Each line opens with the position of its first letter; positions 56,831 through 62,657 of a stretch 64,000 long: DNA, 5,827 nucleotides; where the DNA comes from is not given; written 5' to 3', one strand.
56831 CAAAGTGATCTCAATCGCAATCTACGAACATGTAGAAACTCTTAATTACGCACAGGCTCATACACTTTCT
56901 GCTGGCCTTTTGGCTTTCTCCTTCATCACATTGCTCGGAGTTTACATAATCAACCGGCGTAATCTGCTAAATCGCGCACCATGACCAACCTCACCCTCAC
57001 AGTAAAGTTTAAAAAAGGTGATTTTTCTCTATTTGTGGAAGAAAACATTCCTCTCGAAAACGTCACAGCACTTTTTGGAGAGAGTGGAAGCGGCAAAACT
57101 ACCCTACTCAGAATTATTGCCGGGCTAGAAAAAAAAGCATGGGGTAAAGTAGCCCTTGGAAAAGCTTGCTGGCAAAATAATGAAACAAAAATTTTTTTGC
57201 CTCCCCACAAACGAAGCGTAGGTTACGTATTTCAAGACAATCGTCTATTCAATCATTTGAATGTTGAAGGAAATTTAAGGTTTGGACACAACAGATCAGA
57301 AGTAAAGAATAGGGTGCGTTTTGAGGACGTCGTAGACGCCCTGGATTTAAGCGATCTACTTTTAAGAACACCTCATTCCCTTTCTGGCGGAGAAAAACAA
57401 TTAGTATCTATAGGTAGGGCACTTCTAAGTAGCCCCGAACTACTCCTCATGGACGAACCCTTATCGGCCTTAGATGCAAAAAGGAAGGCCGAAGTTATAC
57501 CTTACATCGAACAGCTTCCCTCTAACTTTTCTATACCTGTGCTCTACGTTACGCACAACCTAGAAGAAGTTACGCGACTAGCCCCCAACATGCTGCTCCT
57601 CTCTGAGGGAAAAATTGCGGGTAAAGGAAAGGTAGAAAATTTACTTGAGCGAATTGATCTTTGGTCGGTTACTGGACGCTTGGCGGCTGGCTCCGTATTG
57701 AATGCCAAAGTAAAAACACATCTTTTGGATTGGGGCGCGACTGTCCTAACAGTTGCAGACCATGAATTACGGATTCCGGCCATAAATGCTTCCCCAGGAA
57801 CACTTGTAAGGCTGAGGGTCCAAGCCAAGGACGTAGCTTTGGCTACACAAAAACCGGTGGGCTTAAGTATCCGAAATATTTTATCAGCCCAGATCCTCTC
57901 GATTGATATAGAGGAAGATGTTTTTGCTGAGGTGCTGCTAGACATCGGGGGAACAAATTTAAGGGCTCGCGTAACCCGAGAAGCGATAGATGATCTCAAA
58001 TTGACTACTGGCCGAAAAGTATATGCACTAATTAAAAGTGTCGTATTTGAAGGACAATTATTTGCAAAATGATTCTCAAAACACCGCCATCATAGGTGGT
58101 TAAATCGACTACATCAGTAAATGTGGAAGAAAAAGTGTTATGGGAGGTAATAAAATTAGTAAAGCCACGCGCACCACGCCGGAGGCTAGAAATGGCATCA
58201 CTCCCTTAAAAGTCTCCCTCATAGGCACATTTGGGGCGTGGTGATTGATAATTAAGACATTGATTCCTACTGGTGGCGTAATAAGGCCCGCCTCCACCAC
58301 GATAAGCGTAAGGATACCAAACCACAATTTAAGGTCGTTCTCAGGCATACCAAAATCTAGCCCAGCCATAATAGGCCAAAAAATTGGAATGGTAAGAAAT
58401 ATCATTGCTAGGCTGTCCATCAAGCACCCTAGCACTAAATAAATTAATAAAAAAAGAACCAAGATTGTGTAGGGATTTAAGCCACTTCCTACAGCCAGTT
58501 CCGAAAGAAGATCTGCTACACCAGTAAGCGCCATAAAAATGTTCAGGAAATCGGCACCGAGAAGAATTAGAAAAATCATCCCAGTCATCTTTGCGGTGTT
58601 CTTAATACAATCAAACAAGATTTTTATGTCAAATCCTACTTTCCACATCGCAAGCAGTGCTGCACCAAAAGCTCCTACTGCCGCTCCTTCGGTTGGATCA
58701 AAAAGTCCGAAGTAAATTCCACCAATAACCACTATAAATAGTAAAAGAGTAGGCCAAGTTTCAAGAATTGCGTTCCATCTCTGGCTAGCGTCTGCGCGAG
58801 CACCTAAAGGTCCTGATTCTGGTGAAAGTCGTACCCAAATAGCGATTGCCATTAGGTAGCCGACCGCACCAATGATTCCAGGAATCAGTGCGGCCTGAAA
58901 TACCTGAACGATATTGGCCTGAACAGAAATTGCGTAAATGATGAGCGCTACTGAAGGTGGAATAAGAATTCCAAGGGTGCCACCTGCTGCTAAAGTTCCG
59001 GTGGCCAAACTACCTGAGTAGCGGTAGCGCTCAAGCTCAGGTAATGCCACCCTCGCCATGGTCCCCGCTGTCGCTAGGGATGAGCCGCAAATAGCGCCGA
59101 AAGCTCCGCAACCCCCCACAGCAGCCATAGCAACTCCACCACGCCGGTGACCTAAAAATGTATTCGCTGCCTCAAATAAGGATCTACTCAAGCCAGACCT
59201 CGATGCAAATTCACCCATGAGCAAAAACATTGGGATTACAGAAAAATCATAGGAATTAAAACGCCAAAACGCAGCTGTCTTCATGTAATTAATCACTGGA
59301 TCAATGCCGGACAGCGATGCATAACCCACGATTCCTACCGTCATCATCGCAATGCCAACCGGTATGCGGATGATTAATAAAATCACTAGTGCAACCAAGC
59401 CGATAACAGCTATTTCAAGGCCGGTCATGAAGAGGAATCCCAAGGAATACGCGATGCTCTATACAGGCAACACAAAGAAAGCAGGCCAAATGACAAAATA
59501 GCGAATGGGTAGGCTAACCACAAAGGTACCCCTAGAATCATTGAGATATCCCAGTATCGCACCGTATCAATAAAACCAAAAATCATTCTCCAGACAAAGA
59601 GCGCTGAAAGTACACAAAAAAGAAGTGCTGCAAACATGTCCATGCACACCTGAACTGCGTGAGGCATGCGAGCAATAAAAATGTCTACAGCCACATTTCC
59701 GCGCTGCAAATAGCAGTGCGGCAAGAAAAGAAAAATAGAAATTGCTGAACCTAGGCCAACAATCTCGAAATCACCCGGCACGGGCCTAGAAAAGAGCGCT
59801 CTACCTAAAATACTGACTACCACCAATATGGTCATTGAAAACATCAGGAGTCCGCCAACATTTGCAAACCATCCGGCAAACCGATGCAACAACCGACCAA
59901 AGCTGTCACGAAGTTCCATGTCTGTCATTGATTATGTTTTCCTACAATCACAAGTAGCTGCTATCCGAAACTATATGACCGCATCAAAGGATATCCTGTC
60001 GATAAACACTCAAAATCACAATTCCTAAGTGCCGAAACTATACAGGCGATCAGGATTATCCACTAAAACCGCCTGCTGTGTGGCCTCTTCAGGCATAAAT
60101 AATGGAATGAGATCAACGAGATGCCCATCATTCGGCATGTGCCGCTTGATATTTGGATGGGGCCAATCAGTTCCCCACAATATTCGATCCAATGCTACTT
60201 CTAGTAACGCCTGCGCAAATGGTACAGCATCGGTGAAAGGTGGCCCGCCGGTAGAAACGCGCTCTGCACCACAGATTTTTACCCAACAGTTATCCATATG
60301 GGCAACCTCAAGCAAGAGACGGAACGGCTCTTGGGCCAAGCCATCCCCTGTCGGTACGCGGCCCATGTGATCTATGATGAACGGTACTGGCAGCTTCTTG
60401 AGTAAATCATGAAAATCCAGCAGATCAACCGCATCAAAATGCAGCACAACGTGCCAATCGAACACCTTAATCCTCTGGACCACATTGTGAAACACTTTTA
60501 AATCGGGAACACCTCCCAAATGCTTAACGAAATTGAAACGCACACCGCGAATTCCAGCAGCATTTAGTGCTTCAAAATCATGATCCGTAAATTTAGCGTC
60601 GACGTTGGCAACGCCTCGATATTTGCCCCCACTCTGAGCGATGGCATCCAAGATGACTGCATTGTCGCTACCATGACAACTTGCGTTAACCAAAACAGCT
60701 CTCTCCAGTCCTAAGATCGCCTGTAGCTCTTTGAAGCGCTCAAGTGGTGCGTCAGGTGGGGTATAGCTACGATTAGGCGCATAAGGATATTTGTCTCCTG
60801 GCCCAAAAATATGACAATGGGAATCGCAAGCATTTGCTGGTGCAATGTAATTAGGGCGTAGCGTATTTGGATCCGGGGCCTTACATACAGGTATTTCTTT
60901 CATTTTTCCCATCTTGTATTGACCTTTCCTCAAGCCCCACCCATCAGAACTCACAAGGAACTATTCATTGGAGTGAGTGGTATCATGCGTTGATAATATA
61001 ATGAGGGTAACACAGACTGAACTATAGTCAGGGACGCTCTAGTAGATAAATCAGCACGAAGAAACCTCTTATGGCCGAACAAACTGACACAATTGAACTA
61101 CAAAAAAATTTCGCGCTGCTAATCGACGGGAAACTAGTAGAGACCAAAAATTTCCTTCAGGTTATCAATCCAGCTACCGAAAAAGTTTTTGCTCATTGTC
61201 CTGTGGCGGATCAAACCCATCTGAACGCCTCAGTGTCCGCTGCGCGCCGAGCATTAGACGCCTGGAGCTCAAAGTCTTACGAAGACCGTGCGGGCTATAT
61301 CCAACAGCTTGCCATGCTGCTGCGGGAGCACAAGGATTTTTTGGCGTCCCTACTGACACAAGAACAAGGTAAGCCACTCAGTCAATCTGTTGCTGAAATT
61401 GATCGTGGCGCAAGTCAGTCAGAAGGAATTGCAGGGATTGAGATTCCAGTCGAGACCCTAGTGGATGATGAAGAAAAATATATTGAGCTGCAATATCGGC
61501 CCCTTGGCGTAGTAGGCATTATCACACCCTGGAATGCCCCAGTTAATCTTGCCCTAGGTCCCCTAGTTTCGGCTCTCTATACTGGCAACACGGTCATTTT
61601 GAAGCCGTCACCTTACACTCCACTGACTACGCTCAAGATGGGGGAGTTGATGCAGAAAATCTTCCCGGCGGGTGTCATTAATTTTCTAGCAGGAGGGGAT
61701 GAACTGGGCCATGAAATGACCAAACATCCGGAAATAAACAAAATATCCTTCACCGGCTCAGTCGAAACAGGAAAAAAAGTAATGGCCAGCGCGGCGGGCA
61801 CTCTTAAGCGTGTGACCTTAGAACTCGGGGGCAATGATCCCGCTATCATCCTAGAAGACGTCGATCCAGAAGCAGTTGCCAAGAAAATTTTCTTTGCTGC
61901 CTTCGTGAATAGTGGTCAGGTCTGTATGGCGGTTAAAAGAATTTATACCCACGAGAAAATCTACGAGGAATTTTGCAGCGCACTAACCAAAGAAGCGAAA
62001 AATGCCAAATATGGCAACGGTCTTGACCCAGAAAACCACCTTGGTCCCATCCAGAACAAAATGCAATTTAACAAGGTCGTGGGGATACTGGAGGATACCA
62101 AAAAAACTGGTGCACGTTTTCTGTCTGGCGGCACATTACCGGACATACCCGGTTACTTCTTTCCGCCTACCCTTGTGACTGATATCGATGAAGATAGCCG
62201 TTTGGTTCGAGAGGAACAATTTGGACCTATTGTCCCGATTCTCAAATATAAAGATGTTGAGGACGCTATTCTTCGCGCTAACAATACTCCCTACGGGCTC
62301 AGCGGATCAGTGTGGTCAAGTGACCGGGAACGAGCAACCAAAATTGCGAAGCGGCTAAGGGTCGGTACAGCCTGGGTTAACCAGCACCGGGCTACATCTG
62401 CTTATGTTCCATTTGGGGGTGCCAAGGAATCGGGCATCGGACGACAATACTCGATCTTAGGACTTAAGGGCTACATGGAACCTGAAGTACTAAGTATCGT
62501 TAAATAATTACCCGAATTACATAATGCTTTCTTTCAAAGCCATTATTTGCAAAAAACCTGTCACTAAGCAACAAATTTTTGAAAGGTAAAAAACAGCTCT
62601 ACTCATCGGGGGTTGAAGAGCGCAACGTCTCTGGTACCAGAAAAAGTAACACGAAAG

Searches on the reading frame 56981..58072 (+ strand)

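Call 64: search_protein_families(library=pfam, proteins=[window:56981-58072:+], max_evalue=0.000001)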
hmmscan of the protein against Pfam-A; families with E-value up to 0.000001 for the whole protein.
window:56981-58072:+ (363 aa): 3 families
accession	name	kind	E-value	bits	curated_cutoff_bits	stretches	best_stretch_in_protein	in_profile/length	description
PF00005.33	ABC_tran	-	1.1e-28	101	25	1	23-161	8-136/137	ABC transporter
PF03459.23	TOBE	-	9.4e-12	45.4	22.3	1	296-354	2-60/64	TOBE domain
PF13304.12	AAA_21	-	3.2e-07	31.1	27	0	117-196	221-302/304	AAA domain, putative AbiEii toxin, Type IV TA system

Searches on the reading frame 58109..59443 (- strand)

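Call 62: search_protein_families(library=pfam, proteins=[window:58109-59443:-], max_evalue=1e-8)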
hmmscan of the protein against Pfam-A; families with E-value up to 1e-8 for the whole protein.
window:58109-59443:- (444 aa): 1 family
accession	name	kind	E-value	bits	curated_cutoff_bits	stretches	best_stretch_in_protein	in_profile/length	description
PF06808.19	DctM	-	1.9e-83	281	23.8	1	16-434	1-412/413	Tripartite ATP-independent periplasmic transporter, DctM component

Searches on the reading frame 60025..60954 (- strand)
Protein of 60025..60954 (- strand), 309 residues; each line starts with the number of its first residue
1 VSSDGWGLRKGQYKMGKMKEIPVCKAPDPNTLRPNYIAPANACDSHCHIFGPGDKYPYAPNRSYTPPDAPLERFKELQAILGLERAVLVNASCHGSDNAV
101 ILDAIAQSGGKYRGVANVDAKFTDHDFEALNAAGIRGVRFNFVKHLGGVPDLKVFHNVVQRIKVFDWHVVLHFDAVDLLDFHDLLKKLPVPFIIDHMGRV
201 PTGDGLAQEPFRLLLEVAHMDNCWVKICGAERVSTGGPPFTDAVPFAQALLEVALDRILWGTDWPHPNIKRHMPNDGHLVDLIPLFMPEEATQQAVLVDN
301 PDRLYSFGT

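Call 64: search_protein_families(library=pfam, proteins=[window:60025-60954:-], max_evalue=0.000001)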
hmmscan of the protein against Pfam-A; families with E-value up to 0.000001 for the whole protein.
window:60025-60954:- (309 aa): 1 family
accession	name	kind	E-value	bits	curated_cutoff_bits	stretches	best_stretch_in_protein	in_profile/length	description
PF04909.20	Amidohydro_2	-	9.6e-57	193.4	26.4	1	43-307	1-289/289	Amidohydrolase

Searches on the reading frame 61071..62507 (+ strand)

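Call 62: search_protein_families(library=pfam, proteins=[window:61071-62507:+], max_evalue=1e-8)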
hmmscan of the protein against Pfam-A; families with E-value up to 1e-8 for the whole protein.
window:61071-62507:+ (478 aa): 1 family
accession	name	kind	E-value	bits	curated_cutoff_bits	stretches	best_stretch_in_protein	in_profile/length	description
PF00171.27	Aldedh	-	2.5e-149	498.2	23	1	27-471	7-458/461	Aldehyde dehydrogenase family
